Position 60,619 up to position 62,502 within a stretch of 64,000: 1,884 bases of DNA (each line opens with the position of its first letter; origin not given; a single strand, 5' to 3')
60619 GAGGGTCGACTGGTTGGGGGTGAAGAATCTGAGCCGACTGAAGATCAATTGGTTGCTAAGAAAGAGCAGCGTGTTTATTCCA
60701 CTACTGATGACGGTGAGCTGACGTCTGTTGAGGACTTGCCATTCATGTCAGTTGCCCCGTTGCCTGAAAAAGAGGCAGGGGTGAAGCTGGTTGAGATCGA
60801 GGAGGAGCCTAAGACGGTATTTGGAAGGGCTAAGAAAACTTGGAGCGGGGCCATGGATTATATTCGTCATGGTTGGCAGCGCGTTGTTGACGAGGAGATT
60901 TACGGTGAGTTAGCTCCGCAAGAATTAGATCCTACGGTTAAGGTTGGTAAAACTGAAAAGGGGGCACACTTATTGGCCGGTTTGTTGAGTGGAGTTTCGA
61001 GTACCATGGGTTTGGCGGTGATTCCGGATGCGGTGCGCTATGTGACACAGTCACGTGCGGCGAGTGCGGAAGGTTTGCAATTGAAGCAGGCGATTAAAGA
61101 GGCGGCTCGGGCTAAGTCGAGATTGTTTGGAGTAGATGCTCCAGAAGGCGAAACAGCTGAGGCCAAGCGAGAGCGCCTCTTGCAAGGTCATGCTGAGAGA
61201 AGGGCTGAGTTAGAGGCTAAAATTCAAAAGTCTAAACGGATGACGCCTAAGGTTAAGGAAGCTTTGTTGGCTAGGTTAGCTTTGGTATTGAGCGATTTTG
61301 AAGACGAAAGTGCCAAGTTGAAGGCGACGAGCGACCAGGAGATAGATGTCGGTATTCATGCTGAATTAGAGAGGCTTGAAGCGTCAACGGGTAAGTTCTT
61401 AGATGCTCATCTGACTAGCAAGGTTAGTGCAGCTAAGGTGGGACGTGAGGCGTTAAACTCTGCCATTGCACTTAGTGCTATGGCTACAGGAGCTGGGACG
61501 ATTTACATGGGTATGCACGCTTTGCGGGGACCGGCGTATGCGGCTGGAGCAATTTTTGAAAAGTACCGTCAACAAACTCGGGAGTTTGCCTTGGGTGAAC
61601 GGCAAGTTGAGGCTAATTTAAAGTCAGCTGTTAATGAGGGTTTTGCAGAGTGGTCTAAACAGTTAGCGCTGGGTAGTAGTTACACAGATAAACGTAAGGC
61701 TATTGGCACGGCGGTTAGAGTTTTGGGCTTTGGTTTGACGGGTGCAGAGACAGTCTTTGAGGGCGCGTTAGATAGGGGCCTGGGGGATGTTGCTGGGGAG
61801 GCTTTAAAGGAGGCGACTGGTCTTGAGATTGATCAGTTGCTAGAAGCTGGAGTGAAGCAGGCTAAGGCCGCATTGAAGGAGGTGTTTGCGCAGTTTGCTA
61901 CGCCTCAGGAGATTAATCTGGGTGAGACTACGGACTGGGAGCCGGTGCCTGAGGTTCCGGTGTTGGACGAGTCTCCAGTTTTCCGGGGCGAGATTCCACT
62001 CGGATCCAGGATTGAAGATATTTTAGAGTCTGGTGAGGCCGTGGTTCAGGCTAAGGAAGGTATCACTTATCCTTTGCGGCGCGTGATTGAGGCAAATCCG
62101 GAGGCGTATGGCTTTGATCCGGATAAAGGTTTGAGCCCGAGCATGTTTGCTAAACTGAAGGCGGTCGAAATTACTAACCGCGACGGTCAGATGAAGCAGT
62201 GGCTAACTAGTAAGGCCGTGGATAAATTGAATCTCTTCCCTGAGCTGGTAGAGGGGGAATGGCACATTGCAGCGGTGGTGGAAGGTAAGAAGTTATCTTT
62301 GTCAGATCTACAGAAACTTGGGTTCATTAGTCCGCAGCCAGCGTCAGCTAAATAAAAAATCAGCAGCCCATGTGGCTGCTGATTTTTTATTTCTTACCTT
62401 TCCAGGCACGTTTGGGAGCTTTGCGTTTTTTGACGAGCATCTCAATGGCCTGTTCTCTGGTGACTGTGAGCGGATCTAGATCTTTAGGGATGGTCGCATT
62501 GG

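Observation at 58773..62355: Uncharacterised gene pair: a 108-aa helical protein plus a 1067-aa low-complexity protein, possibly near-leaderless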

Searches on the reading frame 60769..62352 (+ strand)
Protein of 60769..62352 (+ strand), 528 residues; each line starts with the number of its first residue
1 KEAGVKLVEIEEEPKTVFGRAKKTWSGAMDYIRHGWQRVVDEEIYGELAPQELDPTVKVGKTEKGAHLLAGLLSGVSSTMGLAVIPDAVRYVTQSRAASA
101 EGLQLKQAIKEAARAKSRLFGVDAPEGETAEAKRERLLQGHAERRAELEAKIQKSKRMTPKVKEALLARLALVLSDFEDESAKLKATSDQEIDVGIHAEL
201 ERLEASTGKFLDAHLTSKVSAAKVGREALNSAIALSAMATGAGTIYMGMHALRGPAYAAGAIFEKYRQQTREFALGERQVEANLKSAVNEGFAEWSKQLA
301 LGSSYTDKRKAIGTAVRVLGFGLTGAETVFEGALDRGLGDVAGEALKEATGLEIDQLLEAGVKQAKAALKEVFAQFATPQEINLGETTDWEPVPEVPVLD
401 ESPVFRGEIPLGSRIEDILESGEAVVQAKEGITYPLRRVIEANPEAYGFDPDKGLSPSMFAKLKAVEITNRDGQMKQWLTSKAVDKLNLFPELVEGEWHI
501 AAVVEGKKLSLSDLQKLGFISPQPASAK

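Call 25: find_homologous_proteins(query=A1)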
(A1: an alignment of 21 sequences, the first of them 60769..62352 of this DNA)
Query A1 (21 sequences) (528 aa, profile of the alignment): 1 proteins with E <= 0.001 among 8000 candidates.
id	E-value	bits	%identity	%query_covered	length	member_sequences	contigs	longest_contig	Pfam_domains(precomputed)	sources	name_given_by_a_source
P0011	3.5e-99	351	42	63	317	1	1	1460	-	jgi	jgi:hypothetical protein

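Call 26: search_solved_structures(query=A1, max_evalue=10)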
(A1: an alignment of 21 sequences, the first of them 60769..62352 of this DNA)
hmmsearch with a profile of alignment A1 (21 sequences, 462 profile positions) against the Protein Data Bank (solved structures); distinct sequences matched with E-value up to 10: 14.
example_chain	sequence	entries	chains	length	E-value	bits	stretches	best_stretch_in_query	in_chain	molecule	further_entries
1v2z_A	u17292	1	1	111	0.18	14.1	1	129-183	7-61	circadian clock protein KaiA homolog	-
5jwr_E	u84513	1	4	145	0.3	13.4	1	129-183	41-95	Circadian clock protein KaiA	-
4afl_A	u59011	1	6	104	0.42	12.9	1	108-174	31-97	INHIBITOR OF GROWTH PROTEIN 4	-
3a03_A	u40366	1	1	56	0.51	12.6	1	75-106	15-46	T-cell leukemia homeobox protein 2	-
3zob_A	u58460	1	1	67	0.59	12.4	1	111-151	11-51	HOMEOBOX PROTEIN ENGRAILED-2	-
1q6a_A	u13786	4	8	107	0.81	11.9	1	130-183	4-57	Circadian clock protein KaiA homolog | circadian clock protein KaiA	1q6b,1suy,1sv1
6pz8_A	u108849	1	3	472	1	11.6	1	194-338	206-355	S protein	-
9jmo_A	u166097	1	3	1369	1.3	11.2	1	194-312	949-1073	Spike glycoprotein,Fibritin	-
8z4o_A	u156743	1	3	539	1.5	11.1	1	194-338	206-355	Spike protein S2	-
6h9l_A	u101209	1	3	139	2.3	10.4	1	98-166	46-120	Uncharacterized protein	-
6m3d_C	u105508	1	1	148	3.1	10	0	110-144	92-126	Segmentation polarity homeobox protein engrailed,Segmentation polarity homeobox protein en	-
3etx_A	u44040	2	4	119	5.3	9.2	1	82-160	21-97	Adhesin A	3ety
6n2y_b2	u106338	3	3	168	6.3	9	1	87-172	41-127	ATP synthase subunit b | Bacillus PS3 ATP synthase subunit b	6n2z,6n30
9jc1_A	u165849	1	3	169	6.4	9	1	87-172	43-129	ATP synthase subunit b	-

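Call 27: search_protein_families(library=pfam, alignment_id=A1, max_evalue=0.1)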
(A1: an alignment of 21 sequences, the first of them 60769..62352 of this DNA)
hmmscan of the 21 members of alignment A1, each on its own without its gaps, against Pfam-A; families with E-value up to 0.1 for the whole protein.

A. member 1, window:60769-62352:+ (528 aa): 1 family
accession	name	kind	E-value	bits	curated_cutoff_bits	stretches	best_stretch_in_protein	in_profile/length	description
PF21805.3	Imm5_like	-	0.0074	16.6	25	1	221-271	66-115/129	Imm-5 like putative immunity protein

B. families by the number of members that match (of 21 scanned): 11 families
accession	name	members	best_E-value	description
PF21805.3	Imm5_like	1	0.0074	Imm-5 like putative immunity protein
PF13825.11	Paramyxo_P_V_N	1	0.0094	Paramyxovirus structural protein V/P N-terminus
PF16464.10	DUF5045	1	0.023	Domain of unknown function (DUF5045)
PF04664.18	OGFr_N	1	0.032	Opioid growth factor receptor (OGFr) conserved region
PF19903.4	DUF6376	1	0.033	Family of unknown function (DUF6376)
PF08822.17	DUF1804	1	0.034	Protein of unknown function (DUF1804)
PF17078.10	SHE3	1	0.041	SWI5-dependent HO expression protein 3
PF25722.1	CMV_UL34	1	0.044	Cytomegalovirus transcriptional regulator UL34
PF23432.1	DUF7118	1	0.053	Domain of unknown function (DUF7118)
PF11272.13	DUF3072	1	0.062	Protein of unknown function (DUF3072)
PF09831.14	DUF2058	1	0.082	Uncharacterized protein conserved in bacteria (DUF2058)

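Call 34: predict_structure(alignment_id=A1)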
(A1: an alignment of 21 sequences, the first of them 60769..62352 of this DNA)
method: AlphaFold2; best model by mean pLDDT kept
length: 528 residues; sequences in the alignment: 21
mean_pLDDT: 71.8   pTM: 0.48
mean pLDDT of the five models: 71.8, 68.4, 68.1, 62.3, 61.5
residues with pLDDT >= 90: 83; 70-90: 276; 50-70: 77; < 50: 92
segments of 3 or more residues with pLDDT < 50: 319-358, 360-362, 364-366, 371-401, 419-429
pLDDT, mean of each block of 10 residues (from residue 1): 54 80 78 76 82 79 75 70 75 82 85 74 62 75 87 89 87 74 60 70 80 79 76 72 61 69 81 79 76 77 69 60 36 36 41 45 46 40 33 36 73 74 42 92 95 93 96 91 91 95 91 91 77
secondary structure, 60 per line:
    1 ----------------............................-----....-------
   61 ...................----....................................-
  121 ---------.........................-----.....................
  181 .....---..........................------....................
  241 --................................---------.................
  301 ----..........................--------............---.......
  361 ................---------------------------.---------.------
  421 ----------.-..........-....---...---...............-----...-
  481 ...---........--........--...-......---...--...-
elements in order: H17-44 H50-53 H61-79 H84-119 H130-154 H160-185 H189-214 H221-240 H243-274 H284-300 H305-330 H339-350 H354-376 H433-442 H444-447 H457-471 E477-479 E487-494 E497-504 E507-509 H511-516 E520-522

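Call 37: fold_search(model_id=the predicted structure, library=pdb)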
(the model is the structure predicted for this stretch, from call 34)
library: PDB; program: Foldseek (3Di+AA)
matches with E <= 10: 252; with E <= 0.001: 0
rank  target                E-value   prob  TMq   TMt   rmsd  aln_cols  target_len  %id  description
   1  6bfi_A                3.1e-01  0.54  0.18  0.13  23.8       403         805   12  Vinculin homolog in a sponge (phylum Porifera) reveals vertebrate-like cell adhesions involved in early multicellular  (released 2018-06-13)
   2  4qim                  3.1e-01  0.41  0.15  0.17  26.1       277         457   12  Structure of the human smoothened receptor in complex with ANTA XV (released 2014-07-23)
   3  5a7d_S                5.3e-01  0.21  0.14  0.21  19.2       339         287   10  Tetrameric assembly of LGN with Inscuteable (released 2016-08-03)
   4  9fqr_C6               7.3e-01  0.06  0.08  0.12  40.4       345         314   13  96-nm repeat of axonemal doublet microtubules from bovine sperm (released 2025-03-26)
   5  1wy0                  8.0e-01  0.21  0.16  0.23  22.4       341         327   12  Crystal structure of geranylgeranyl pyrophosphate synthetase from Pyrococcus horikoshii Ot3 (released 2006-02-14)
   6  7zw4_A                8.8e-01  0.21  0.16  0.24  18.5       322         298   10  Crystal structure of Talin R7R8 domains with Caskin-2 LD-peptide (released 2023-05-31)
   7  4o9r                  8.8e-01  0.20  0.15  0.17  23.8       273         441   11  Human Smoothened Receptor structure in complex with cyclopamine (released 2014-03-05)
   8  7zo8_A                1.0e+00  0.09  0.11  0.10  29.6       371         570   11  cryo-EM structure of CGT ABC transporter in nanodisc apo state (released 2022-12-07)
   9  3wjn_B                1.1e+00  0.20  0.15  0.23  22.5       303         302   13  Crystal structure of Octaprenyl Pyrophosphate synthase from Escherichia coli with farnesyl S-thiol-pyrophosphate (FSPP (released 2014-06-18)
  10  5xjm_A                1.2e+00  0.14  0.13  0.18  25.6       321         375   11  Complex structure of angiotensin II type 2 receptor with Fab (released 2018-07-11)
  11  2e8t_A                1.2e+00  0.18  0.17  0.26  24.5       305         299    9  S. cerevisiae geranylgeranyl pyrophosphate synthase in complex with magnesium, FsPP and IPP (released 2007-06-12)
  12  4ayt                  1.3e+00  0.07  0.09  0.08  26.9       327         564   15  STRUCTURE OF THE HUMAN MITOCHONDRIAL ABC TRANSPORTER, ABCB10 (released 2012-07-11)
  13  8rt9_F                1.4e+00  0.14  0.14  0.22  21.6       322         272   11  Stalk complex full-length structure (TrwJ/VirB5-TrwI/VirB6) from the fully-assembled R388 type IV secretion system det (released 2024-06-19)
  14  5a7d_R                1.4e+00  0.11  0.14  0.20  19.3       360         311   12  Tetrameric assembly of LGN with Inscuteable (released 2016-08-03)
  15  8px9_B                1.4e+00  0.07  0.13  0.12  29.8       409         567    9  Structure of the antibacterial peptide ABC transporter McjD, solved at wavelength 2.75 A (released 2023-10-25)
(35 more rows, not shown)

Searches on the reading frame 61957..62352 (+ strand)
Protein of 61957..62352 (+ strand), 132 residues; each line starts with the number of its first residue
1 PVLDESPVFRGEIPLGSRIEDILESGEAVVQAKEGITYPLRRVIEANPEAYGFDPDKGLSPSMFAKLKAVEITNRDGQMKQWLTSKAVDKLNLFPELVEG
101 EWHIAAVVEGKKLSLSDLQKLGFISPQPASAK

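Call 42: search_solved_structures(query=A2, max_evalue=10)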
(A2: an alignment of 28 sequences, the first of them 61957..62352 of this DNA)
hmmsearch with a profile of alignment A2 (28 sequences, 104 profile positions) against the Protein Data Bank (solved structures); distinct sequences matched with E-value up to 10: 1.
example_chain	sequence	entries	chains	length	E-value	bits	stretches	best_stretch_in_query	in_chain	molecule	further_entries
5hb3_B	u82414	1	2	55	0.62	13.2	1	25-60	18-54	Nucleoporin NUP53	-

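Call 45: predict_structure(alignment_id=A2)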
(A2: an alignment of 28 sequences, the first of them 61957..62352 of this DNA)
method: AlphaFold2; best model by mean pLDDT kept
length: 132 residues; sequences in the alignment: 28
mean_pLDDT: 84.4   pTM: 0.72
mean pLDDT of the five models: 84.4, 84.0, 81.5, 78.0, 77.4
residues with pLDDT >= 90: 80; 70-90: 28; 50-70: 16; < 50: 8
segments of 3 or more residues with pLDDT < 50: 9-12
pLDDT, mean of each block of 10 residues (from residue 1): 59 55 77 87 94 94 96 93 91 93 93 92 83 47
secondary structure, 60 per line:
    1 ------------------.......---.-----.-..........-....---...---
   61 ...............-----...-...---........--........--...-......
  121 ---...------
elements in order: H19-25 H37-46 H48-51 H61-75 E81-83 E91-98 E101-108 E111-113 H115-120 E124-126
